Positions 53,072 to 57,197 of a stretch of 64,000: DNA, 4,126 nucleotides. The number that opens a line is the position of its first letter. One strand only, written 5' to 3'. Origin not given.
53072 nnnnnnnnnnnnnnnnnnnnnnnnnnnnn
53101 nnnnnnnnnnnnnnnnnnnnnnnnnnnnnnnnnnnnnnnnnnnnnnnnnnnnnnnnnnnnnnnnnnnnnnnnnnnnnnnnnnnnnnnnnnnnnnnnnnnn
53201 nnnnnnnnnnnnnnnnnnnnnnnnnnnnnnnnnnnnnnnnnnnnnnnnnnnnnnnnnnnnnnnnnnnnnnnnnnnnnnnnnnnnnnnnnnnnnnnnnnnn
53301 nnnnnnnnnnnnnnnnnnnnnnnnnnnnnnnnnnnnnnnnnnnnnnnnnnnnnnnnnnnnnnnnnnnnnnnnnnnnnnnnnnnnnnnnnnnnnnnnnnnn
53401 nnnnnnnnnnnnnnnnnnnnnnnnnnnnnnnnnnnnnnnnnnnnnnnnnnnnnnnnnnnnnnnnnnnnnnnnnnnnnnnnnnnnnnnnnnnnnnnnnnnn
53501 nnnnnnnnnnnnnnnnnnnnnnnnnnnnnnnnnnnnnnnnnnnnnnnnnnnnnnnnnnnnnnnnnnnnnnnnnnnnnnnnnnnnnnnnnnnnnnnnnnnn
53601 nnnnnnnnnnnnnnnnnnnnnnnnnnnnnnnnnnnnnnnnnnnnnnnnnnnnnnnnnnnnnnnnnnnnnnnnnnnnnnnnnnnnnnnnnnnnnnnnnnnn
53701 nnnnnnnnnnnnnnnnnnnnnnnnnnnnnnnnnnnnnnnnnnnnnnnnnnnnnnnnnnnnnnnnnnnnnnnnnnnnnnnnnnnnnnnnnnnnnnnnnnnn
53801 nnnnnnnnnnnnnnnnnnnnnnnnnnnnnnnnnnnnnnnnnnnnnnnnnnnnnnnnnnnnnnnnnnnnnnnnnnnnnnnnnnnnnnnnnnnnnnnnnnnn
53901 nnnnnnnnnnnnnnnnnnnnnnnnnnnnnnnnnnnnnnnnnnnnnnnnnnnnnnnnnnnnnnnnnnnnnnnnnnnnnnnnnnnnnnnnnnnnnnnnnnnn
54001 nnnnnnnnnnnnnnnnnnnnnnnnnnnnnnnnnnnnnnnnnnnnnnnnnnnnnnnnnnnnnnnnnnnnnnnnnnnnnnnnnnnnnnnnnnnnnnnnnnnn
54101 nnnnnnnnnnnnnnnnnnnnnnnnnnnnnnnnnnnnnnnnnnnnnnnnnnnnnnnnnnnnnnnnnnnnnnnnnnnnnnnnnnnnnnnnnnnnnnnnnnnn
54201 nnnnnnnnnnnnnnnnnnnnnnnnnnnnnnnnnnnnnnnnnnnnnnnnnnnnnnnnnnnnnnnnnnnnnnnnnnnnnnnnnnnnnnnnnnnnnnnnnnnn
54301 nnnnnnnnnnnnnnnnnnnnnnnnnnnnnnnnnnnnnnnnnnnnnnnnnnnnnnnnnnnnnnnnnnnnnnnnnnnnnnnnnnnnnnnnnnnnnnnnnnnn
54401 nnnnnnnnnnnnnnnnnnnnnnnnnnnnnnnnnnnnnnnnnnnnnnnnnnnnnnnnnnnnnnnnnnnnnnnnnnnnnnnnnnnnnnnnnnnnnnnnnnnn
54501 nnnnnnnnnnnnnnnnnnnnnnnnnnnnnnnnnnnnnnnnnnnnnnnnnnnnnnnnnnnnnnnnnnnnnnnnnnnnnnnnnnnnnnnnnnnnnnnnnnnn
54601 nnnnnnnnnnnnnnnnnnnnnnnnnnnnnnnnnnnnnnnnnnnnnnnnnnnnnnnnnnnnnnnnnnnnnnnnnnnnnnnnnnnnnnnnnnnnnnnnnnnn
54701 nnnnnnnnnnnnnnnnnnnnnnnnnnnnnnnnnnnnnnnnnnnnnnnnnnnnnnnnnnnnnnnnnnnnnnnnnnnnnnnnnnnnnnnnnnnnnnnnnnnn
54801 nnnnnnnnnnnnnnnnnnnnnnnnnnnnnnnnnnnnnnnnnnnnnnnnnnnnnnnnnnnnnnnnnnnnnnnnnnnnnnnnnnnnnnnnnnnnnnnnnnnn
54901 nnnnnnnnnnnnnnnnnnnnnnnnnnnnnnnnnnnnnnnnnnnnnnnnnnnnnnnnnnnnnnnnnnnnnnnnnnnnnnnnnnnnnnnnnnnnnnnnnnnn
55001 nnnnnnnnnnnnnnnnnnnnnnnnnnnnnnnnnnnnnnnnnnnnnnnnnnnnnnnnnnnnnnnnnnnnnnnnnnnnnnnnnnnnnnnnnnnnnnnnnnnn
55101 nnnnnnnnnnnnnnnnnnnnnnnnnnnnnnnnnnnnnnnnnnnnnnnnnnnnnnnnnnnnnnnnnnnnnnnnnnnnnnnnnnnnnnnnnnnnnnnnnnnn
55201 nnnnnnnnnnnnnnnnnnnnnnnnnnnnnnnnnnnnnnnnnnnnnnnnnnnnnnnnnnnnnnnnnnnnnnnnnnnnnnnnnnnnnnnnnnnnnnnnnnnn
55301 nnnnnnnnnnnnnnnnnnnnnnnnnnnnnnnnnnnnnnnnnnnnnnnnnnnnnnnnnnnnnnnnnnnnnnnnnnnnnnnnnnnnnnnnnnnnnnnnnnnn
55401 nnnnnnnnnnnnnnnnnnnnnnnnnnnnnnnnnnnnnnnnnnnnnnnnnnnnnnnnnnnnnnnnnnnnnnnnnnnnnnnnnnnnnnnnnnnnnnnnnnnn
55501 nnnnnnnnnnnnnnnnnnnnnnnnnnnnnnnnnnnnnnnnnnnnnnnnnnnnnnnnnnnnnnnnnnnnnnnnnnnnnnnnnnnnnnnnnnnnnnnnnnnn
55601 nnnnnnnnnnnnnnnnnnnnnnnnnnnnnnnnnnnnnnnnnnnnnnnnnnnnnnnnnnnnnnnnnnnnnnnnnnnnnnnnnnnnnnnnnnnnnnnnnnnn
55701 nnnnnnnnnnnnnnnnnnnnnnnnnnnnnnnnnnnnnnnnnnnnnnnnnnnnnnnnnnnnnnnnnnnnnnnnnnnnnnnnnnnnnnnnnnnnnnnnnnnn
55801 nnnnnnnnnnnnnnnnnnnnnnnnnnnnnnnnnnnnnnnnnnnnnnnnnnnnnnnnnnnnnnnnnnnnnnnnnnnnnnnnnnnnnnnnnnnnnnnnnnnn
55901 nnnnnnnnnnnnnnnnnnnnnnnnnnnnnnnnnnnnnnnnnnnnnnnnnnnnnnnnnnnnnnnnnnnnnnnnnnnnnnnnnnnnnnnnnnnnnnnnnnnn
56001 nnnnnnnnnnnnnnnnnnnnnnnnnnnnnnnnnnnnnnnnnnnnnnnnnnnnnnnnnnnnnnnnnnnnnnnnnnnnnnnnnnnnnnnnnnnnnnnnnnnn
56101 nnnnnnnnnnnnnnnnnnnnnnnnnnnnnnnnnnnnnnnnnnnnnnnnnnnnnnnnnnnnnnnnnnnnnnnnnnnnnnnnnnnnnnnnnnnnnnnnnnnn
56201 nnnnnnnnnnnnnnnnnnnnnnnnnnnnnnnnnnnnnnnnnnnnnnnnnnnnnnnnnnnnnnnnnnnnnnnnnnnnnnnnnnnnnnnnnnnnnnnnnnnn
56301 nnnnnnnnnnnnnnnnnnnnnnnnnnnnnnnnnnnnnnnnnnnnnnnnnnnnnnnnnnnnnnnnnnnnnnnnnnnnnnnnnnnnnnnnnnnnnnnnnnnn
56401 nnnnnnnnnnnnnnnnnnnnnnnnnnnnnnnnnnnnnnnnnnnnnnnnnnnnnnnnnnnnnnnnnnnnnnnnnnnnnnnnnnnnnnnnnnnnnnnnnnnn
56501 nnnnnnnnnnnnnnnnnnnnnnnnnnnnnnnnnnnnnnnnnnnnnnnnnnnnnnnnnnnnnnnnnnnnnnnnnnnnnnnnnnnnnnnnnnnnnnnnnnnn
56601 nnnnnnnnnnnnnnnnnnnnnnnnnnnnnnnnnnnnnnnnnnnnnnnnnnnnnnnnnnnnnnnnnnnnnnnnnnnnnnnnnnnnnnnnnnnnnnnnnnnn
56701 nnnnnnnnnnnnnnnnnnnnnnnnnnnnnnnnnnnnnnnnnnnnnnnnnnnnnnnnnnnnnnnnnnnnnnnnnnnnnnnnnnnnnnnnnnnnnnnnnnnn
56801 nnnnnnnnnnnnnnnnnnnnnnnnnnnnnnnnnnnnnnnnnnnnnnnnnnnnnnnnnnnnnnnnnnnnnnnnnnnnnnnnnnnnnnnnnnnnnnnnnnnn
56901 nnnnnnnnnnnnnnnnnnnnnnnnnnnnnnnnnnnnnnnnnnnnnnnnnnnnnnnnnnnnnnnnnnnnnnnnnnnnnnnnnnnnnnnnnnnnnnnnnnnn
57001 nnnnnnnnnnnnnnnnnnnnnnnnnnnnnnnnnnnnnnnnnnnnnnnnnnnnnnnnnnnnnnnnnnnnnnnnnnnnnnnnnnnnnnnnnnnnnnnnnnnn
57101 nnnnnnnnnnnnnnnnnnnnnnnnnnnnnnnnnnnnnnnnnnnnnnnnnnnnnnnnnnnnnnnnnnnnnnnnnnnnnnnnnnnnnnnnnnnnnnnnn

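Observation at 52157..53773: Double lamin-tail-domain surface protein with five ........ repeats inserted between yebC and ruvC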

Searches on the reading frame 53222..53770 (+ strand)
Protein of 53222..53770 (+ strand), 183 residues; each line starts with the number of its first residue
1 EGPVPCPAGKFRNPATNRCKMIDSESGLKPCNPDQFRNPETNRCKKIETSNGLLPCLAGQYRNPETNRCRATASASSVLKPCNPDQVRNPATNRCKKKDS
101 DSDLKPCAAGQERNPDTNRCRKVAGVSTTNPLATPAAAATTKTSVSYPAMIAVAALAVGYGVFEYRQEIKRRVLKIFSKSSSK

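Call 55: find_related_loci(query=A4, collection=viral_contigs, flank=5000)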
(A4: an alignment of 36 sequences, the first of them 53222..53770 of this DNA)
Query A4 (183 aa) in viral_contigs; peptide patterns used: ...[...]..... (x = any residue, [..] = any of these).
45 stretches matched a pattern; 4 encode a relative of the query (tblastn E <= 1e-3); 4 distinct loci.
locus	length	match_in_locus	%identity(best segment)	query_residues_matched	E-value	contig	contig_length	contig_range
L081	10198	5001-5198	51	5-125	1e-9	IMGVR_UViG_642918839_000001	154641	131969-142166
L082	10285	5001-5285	41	4-153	2e-6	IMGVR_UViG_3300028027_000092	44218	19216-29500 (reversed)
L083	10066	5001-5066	80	28-123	2e-6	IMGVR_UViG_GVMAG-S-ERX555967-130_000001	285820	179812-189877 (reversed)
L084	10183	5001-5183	38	28-122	7e-6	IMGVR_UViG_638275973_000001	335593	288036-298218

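Call 60: search_protein_families(library=pfam, proteins=[L084:4809-5591:+, L081:4986-5849:+, L082:3342-5213:+, L083:4716-6173:+], max_evalue=1)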
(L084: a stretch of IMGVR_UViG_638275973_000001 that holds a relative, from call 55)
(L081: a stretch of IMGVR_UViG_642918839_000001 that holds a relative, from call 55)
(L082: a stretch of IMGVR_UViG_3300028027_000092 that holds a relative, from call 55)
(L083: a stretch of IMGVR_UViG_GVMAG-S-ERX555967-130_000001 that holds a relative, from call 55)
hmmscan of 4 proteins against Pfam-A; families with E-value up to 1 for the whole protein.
L084:4809-5591:+ (260 aa): 1 family
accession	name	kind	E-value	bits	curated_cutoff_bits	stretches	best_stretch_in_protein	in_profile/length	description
PF22086.1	DUF6940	-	3.6e-33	115.6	27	1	125-257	28-164/168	Family of unknown function (DUF6940)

L081:4986-5849:+ (287 aa): 1 family
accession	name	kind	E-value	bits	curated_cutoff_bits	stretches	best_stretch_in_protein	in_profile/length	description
PF22086.1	DUF6940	-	5.9e-31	108.4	27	1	150-283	28-164/168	Family of unknown function (DUF6940)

L082:3342-5213:+ (623 aa): 0 families

L083:4716-6173:+ (485 aa): 2 families
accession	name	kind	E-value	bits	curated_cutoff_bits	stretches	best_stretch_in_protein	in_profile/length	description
PF23461.1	ZMYND11_CC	-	0.041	14.7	27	1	426-444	6-24/54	ZMYND11 protein coiled-coil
PF01473.26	Choline_bind_1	-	0.096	13.5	20.5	1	235-249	4-18/19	Putative cell wall binding repeat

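Call 63: search_protein_representatives(alignment_id=A4)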
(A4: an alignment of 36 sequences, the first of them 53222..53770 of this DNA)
Query: 36 sequences, 191 profile positions. Proteins with E-value up to 0.001 (for the whole library): 2202; up to 1e-10: 1287; up to 1e-30: 962. The best 150 are listed.
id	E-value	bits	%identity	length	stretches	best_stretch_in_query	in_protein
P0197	1.1e-94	331.4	-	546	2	1-132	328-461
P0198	2.1e-94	330.5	-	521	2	28-187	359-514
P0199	2.5e-93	326.9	-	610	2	56-186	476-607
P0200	4.5e-93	326.1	-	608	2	34-185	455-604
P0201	2.1e-92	323.9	-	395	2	4-133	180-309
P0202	2.6e-92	323.6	-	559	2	33-184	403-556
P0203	1.2e-91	321.5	-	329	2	32-188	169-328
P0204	1.5e-91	321.1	-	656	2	34-184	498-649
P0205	2.5e-91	320.4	-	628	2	54-186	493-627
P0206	2.7e-90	317.0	-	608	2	55-188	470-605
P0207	3.2e-90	316.8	-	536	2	31-185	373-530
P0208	4.2e-89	313.1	-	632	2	57-183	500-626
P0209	9.3e-89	312.0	-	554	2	32-190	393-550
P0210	3.8e-88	310.0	-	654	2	57-184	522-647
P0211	8.6e-88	308.9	-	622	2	32-187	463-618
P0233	1.8e-78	278.4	-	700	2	3-130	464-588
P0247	2.7e-75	268.1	-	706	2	3-133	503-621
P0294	1.4e-66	239.7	-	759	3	32-186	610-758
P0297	2.7e-66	238.7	-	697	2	57-186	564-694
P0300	3.6e-66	238.4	-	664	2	30-188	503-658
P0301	4.2e-66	238.1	-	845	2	52-184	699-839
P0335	4.4e-64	231.6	-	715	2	56-185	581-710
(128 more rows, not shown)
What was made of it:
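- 2202 representative clusters carry the C-terminal module, always at the C-terminus (call 63).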

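Call 64: search_protein_families(library=pfam, proteins=[P0301, P0294, P0335, P0247, P0233, P0297, P0300, P0204], max_evalue=0.001)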
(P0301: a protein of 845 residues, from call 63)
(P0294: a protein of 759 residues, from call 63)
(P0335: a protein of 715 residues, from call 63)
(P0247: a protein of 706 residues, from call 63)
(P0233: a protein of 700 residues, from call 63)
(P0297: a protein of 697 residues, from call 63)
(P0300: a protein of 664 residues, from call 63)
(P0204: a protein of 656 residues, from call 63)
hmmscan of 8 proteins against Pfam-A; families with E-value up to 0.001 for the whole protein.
P0301 (845 aa): 1 family
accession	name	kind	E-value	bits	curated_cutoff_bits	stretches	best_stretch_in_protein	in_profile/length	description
PF00932.25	LTD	-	1.9e-31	109.1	34.3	3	436-500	8-70/109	Lamin Tail Domain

P0294 (759 aa): 3 families
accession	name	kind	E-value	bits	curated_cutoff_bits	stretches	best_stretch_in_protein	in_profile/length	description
PF00932.25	LTD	-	3e-08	34.4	34.3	1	381-469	9-108/109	Lamin Tail Domain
PF01607.29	CBM_14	-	8.8e-06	26.2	22.1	0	633-652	26-45/53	Chitin binding Peritrophin-A domain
PF13948.11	DUF4215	-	1.5e-05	25.6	27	0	613-644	3-38/47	Domain of unknown function (DUF4215)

P0335 (715 aa): 1 family
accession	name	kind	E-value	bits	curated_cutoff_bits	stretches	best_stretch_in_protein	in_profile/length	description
PF00932.25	LTD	-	9.1e-25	87.6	34.3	3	35-161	3-108/109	Lamin Tail Domain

P0247 (706 aa): 1 family
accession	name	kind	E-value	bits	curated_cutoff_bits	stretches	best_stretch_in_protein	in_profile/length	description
PF00932.25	LTD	-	1.1e-26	93.7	34.3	3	244-336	5-103/109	Lamin Tail Domain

P0233 (700 aa): 2 families
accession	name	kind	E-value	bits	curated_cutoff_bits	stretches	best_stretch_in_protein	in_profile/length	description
PF00932.25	LTD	-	1.6e-22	80.3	34.3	2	25-155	3-108/109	Lamin Tail Domain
PF25314.1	TNFR_nem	-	0.00012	22.4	27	0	547-562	18-33/34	TNF receptor-like domain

P0297 (697 aa): 2 families
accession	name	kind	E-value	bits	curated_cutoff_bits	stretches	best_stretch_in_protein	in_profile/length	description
PF00932.25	LTD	-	6.2e-08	33.4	34.3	1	329-417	7-107/109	Lamin Tail Domain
PF25314.1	TNFR_nem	-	2.1e-05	24.9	27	0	623-639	18-34/34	TNF receptor-like domain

P0300 (664 aa): 2 families
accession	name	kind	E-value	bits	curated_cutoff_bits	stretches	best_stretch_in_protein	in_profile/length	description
PF00932.25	LTD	-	3.4e-16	60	34.3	1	126-253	2-107/109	Lamin Tail Domain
PF01607.29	CBM_14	-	0.00081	19.9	22.1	0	501-524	23-46/53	Chitin binding Peritrophin-A domain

P0204 (656 aa): 2 families
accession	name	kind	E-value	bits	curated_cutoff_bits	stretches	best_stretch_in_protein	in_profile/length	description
PF00932.25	LTD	-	1.1e-14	55.1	34.3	2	332-415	14-107/109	Lamin Tail Domain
PF25314.1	TNFR_nem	-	8.9e-05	22.8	27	0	578-593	18-33/34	TNF receptor-like domain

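Call 71: predict_structure(alignment_id=A5)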
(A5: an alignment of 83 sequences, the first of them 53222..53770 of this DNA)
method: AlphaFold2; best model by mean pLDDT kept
length: 183 residues; sequences in the alignment: 83
mean_pLDDT: 84.9   pTM: 0.30
mean pLDDT of the five models: 84.9, 84.8, 84.0, 83.3, 83.2
residues with pLDDT >= 90: 99; 70-90: 53; 50-70: 25; < 50: 6
segments of 3 or more residues with pLDDT < 50: 133-135
pLDDT, mean of each block of 10 residues (from residue 1): 86 90 72 94 90 90 92 75 94 88 86 92 68 51 74 97 97 95 75
secondary structure, 60 per line:
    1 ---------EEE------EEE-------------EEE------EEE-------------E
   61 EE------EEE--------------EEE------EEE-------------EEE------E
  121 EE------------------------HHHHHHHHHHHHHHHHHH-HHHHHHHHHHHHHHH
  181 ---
elements in order: E10-12 E19-21 E35-37 E44-46 E60-62 E69-71 E86-88 E95-97 E111-113 E120-122 H147-164 H166-180
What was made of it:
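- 53228..53590 (+): Array of five Cys-bracketed hairpin units (cores at 53237-53278, 53312-53353, 53387-53428, 53465-53506, 53540-53581), period 25-26 aa, net charge +11. AF2 on the C-terminal module gives pLDDT 86-94 in the units, each with two short strands (call 71).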

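Call 73: fold_search(model_id=the predicted structure, library=pdb)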
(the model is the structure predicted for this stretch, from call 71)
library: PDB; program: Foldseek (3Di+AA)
matches with E <= 10: 96; with E <= 0.001: 0
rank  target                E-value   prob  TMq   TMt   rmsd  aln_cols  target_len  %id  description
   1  8jxd_B                2.4e-02  0.44  0.16  0.18  21.2       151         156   18  Cryo-EM structure of rat megalin leg (released 2024-06-19)
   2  9qaw_A                2.4e-02  0.38  0.14  0.01  22.6       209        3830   12  CryoEM structure of the human LRP2 receptor ectodomain in complex with LRPAP1 (released 2026-03-11)
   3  8em7_A                2.7e-02  0.69  0.22  0.02  12.0       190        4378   14  Cryo-EM structure of LRP2 at pH 5.2 (released 2023-02-08)
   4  8jxc_A                3.8e-02  0.75  0.24  0.05  12.2       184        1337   15  rat megalin wingB (released 2024-06-19)
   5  8jxi_A                7.0e-02  0.60  0.23  0.06  12.1       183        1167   13  rat megalin RAP complex wingB (released 2024-06-19)
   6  9i3v_A                7.0e-02  0.47  0.21  0.02  13.4       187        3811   14  Cryo-EM structure of the human LRP2 ectodomain (released 2026-02-04)
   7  8jxg_A                9.9e-02  0.16  0.12  0.03  17.1       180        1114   16  rat megalin RAP complex bodyB (released 2024-06-19)
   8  8jut_A                1.1e-01  0.51  0.23  0.02  12.2       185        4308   14  rat megalin RAP complex (released 2024-06-19)
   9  10ft_B                1.1e-01  0.16  0.12  0.11  17.7       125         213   14  Cryo-EM structure of receptor tyrosine kinase ROS1 in complex with NELL2 (released 2026-02-25)
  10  8jxh_B                1.2e-01  0.41  0.23  0.05  21.4       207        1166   17  rat megalin RAP complex wingA (released 2024-06-19)
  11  8jxb_B                1.3e-01  0.41  0.23  0.06  12.9       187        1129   14  Cryo-EM structure of rat megalin wingAc (released 2024-06-19)
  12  9cwm_B                1.4e-01  0.33  0.20  0.03   9.0       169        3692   12  Cryo-EM structure of human Low-density lipoprotein receptor-related protein 2 (released 2025-08-06)
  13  9qaw_B                1.5e-01  0.33  0.20  0.02  13.4       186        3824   13  CryoEM structure of the human LRP2 receptor ectodomain in complex with LRPAP1 (released 2026-03-11)
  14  3s6z_C                2.1e-01  0.08  0.10  0.07  22.1       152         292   13  Structure of reovirus attachment protein sigma1 in complex with alpha-2,8-disialyllactose (released 2011-11-23)
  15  1z1y_B                2.3e-01  0.10  0.11  0.11  20.8       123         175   19  Crystal structure of Methylated Pvs25, an ookinete protein from Plasmodium vivax (released 2005-12-06)
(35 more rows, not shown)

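Call 75: fold_search(model_id=the predicted structure, library=viral)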
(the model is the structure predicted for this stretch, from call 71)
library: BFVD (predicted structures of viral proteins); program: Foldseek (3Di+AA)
matches with E <= 10: 238; with E <= 0.001: 4
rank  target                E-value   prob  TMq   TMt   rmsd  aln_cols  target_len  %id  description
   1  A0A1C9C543            2.5e-05  1.00  0.16  0.07  17.3       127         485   27  Uncharacterized protein [Heterosigma akashiwo virus 01]
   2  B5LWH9                3.7e-04  0.82  0.11  0.11  19.8       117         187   27  Uncharacterized protein [Feldmannia species virus]
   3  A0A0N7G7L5            4.5e-04  0.85  0.15  0.08  24.5       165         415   16  Chitin-binding type-2 domain-containing protein [Chrysochromulina ericina virus CeV-01B]
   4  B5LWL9                6.3e-04  0.97  0.14  0.06  14.0       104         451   30  Uncharacterized protein [Feldmannia species virus]
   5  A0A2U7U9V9            6.0e-03  0.63  0.13  0.07  18.3       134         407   22  Uncharacterized protein [Pandoravirus quercus]
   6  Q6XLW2                7.4e-03  0.60  0.13  0.13  20.0       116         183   21  FirrV-1-D7 [Feldmannia irregularis virus a]
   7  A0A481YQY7            1.3e-02  0.84  0.09  0.07  11.5        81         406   28  Uncharacterized protein [Iridovirus LCIVAC01]
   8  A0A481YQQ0            1.3e-02  0.66  0.15  0.13  23.2       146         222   21  2-cysteine adaptor domain-containing protein [Iridovirus LCIVAC01]
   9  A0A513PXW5            1.5e-02  0.23  0.11  0.08  24.1       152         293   12  Fiber protein (Fragment) [Porcine adenovirus]
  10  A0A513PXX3            1.7e-02  0.28  0.12  0.09  29.7       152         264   15  Fiber protein (Fragment) [Porcine adenovirus]
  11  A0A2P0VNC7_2          1.8e-02  0.35  0.14  0.05  17.1       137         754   18  Uncharacterized protein [Tetraselmis virus 1]
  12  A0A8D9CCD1            2.2e-02  0.30  0.14  0.06  18.1       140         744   12  Capsid decoration protein [uncultured marine phage]
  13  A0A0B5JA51            4.4e-02  0.30  0.14  0.10  16.6       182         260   17  Uncharacterized protein [Pandoravirus inopinatum]
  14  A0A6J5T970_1          5.0e-02  0.20  0.16  0.04  32.0       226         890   10  Uncharacterized protein [uncultured Caudovirales phage]
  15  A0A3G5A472            7.6e-02  0.09  0.09  0.06  17.8       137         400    9  Uncharacterized protein [Harvfovirus sp.]
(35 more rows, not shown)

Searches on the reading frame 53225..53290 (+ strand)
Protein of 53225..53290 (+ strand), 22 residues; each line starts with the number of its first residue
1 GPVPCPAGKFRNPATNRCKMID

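Call 46: search_solved_structures(query=A3, max_evalue=10, show_alignments=5)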
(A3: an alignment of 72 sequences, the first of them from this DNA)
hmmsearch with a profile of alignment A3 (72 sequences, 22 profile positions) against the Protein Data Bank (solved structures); distinct sequences matched with E-value up to 10: 2.
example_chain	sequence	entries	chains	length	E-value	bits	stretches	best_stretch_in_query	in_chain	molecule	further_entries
4den_A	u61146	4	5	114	2.9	10.6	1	7-18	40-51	Actinohivin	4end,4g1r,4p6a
3a07_A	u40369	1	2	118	3.2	10.5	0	7-18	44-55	Actinohivin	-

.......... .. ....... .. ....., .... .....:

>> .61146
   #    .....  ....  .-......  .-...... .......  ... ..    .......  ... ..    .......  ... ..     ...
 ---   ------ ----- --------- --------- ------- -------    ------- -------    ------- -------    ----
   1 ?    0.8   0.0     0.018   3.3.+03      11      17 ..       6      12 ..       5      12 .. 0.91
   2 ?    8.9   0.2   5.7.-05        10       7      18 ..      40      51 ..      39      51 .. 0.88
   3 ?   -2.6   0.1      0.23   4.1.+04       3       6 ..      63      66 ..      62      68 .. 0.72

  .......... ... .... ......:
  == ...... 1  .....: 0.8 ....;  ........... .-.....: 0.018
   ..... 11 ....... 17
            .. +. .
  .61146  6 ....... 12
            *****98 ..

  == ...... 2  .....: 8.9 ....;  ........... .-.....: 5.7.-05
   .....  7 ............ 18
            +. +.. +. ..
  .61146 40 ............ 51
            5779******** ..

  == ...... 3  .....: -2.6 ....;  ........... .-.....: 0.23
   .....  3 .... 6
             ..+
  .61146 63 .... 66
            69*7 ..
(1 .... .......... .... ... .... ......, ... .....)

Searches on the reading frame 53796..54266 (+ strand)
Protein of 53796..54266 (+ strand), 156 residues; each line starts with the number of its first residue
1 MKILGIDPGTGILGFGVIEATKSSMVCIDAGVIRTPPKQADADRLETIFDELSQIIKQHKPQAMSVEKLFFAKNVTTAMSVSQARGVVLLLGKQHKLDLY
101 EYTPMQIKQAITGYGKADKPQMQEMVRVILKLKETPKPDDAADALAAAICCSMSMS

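Call 20: search_protein_families(library=pfam, proteins=[window:53796-54266:+], max_evalue=0.01)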
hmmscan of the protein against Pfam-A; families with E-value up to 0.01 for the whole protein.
window:53796-54266:+ (156 aa): 1 family
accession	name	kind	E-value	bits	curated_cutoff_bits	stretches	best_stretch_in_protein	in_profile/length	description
PF02075.23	RuvC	-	3.3e-53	180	22.2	1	3-150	1-147/148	Crossover junction endodeoxyribonuclease RuvC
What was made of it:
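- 53796..55929 (+): ruvC (53796-54266), ruvA (54276-54839), ruvB (54895-55929). They start 22 nt after the LTD stop with no terminator-like site in between, so co-transcription from the LTD promoter is possible. Pfam for RuvC (call 20).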

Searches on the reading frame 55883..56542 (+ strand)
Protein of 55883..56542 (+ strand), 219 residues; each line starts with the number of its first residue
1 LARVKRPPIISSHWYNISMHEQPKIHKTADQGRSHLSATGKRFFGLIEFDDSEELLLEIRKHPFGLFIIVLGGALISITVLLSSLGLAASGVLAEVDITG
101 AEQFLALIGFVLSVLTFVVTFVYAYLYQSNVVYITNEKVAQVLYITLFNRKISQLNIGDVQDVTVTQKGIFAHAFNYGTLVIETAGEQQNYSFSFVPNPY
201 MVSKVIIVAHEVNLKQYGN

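Call 20: search_protein_families(library=pfam, proteins=[window:55883-56542:+], max_evalue=0.01)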
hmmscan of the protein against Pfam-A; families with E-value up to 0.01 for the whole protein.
window:55883-56542:+ (219 aa): 1 family
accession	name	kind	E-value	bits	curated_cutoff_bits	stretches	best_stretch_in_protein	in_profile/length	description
PF03703.20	bPH_2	-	1e-05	26.1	22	1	147-197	19-69/78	Bacterial PH domain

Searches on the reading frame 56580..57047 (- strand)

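Call 20: search_protein_families(library=pfam, proteins=[window:56580-57047:-], max_evalue=0.01)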
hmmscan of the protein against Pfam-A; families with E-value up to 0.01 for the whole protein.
window:56580-57047:- (155 aa): 1 family
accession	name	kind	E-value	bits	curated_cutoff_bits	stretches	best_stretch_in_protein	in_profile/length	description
PF07963.17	N_methyl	-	1.2e-06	28.2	21.2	1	11-33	4-26/27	Prokaryotic N-terminal methylation motif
